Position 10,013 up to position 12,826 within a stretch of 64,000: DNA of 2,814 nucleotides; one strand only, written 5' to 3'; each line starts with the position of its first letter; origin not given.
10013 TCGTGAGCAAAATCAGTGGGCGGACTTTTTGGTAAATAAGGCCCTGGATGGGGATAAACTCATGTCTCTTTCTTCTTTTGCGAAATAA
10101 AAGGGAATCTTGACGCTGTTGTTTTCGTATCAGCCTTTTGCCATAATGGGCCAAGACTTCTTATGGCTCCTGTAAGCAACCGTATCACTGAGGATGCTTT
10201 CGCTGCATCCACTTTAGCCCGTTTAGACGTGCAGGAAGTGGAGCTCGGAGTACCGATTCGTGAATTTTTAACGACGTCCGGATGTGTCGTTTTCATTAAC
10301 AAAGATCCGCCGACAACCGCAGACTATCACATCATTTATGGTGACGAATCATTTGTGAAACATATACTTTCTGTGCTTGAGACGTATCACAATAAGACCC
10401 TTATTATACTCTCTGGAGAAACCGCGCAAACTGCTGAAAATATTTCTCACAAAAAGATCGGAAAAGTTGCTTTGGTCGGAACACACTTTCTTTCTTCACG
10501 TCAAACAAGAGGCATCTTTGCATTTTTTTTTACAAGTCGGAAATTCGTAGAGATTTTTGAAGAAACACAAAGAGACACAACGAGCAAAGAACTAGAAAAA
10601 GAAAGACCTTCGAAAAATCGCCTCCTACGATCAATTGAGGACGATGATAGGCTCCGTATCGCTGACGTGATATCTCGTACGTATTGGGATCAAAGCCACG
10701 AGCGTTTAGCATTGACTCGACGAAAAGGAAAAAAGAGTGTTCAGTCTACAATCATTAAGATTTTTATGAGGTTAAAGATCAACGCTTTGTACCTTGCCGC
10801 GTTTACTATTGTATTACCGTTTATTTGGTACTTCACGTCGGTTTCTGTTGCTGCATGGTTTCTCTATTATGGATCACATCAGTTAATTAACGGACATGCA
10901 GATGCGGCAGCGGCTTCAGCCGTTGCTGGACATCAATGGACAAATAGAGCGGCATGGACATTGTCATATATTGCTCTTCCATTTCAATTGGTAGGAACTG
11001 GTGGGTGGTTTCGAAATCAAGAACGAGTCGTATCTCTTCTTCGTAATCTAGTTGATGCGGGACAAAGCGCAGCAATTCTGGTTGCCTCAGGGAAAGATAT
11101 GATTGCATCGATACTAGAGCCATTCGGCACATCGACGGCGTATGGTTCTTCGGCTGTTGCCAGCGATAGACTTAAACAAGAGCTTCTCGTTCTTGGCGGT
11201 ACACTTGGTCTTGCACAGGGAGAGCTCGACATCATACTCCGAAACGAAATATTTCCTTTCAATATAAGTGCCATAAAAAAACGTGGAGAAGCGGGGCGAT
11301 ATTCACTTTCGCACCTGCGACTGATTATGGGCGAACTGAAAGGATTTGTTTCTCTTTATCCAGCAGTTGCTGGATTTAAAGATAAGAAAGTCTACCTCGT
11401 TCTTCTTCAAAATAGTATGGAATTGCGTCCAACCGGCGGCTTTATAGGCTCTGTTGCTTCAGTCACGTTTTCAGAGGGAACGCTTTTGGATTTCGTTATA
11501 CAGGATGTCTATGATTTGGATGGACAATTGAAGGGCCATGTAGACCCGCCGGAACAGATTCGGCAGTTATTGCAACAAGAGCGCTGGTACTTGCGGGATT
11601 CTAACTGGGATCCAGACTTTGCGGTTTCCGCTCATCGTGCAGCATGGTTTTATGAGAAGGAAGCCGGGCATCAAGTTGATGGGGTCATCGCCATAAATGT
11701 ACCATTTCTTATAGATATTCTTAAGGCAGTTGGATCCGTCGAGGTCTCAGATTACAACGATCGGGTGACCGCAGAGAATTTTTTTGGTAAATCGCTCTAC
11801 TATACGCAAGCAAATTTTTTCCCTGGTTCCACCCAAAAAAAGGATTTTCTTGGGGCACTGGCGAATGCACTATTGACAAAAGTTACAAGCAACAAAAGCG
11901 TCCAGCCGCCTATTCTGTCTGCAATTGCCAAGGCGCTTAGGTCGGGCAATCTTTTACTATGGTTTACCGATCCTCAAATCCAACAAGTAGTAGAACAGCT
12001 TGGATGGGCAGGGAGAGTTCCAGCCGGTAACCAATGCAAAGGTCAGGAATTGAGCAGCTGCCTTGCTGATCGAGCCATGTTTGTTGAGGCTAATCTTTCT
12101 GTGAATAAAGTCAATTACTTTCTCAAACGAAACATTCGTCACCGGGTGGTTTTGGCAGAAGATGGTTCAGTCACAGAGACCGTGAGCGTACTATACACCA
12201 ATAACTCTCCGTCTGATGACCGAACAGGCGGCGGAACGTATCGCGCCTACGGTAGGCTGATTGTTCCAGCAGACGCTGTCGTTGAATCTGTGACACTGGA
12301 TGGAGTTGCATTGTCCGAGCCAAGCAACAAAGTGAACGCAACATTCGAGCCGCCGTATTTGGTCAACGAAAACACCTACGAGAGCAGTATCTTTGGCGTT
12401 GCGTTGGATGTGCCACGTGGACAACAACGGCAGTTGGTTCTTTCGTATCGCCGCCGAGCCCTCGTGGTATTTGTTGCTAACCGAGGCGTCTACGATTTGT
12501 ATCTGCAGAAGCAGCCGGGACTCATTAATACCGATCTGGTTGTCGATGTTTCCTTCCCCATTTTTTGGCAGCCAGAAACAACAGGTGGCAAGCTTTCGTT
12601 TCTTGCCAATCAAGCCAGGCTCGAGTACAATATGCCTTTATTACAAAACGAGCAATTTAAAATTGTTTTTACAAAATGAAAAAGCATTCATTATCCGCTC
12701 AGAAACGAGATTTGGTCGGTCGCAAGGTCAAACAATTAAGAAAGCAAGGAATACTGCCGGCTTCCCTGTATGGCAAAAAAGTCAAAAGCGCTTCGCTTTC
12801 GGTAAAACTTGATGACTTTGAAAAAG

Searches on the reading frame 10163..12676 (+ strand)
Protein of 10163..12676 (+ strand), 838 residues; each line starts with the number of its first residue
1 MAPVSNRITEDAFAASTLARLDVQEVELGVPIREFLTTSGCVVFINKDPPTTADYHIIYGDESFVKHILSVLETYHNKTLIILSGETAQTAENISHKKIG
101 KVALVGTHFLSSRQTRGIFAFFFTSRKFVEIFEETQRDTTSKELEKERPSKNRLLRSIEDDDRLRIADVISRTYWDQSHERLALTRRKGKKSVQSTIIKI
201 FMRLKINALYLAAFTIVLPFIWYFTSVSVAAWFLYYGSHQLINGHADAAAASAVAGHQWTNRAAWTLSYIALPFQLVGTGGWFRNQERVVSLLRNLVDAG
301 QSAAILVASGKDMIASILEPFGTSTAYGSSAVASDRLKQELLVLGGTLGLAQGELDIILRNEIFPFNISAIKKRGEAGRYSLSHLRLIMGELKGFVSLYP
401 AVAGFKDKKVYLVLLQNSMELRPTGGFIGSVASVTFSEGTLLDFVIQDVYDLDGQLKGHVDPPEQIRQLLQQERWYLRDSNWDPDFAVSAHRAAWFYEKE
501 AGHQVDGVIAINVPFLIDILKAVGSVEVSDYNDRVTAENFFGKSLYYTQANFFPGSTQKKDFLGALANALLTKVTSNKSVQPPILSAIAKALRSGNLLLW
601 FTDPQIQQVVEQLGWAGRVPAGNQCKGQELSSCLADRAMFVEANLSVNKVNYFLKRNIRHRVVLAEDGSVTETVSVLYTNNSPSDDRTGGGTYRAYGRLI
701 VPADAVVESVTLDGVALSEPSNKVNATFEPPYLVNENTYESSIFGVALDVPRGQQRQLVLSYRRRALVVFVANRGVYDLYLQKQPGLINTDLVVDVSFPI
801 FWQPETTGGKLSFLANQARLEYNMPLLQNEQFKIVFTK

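Call 58: find_homologous_proteins(query=window:10163-12676:+, max_evalue=1e-30)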
Query window:10163-12676:+ (838 aa): 1610 proteins with E <= 1e-30 among 8000 candidates; the best 120 are listed.
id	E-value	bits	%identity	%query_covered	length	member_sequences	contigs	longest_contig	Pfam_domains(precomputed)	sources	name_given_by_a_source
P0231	0.0e+0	1884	100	100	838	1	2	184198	PF13196.12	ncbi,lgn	-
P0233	1.7e-291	987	54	100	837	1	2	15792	PF13196.12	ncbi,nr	ncbi:DUF4012 domain-containing protein [Candidatus Gottesmanbacteria bacterium]|nr:DUF4012 domain-co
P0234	7.3e-291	985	54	100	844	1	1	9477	PF13196.12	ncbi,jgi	jgi:hypothetical protein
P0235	2.8e-290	983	54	100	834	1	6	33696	PF13196.12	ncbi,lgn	-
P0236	4.8e-284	962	51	100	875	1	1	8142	PF13196.12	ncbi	-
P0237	9.4e-282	955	52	99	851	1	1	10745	PF13196.12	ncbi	-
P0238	7.4e-274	929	52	98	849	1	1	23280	PF13196.12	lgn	-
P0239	1.8e-262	891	52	100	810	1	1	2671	PF13196.12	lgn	-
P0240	6.3e-189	648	41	100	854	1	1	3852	PF13196.12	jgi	jgi:hypothetical protein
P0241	4.3e-188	645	40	99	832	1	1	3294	PF13196.12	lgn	-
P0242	1.8e-187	643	40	100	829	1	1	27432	PF13196.12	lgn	-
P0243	4.1e-187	642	40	98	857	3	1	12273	PF13196.12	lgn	-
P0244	1.8e-186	640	40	98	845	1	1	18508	PF13196.12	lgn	-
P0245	3.1e-185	636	39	100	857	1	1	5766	PF13196.12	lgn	-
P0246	4.4e-185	635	40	98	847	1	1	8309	PF13196.12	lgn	-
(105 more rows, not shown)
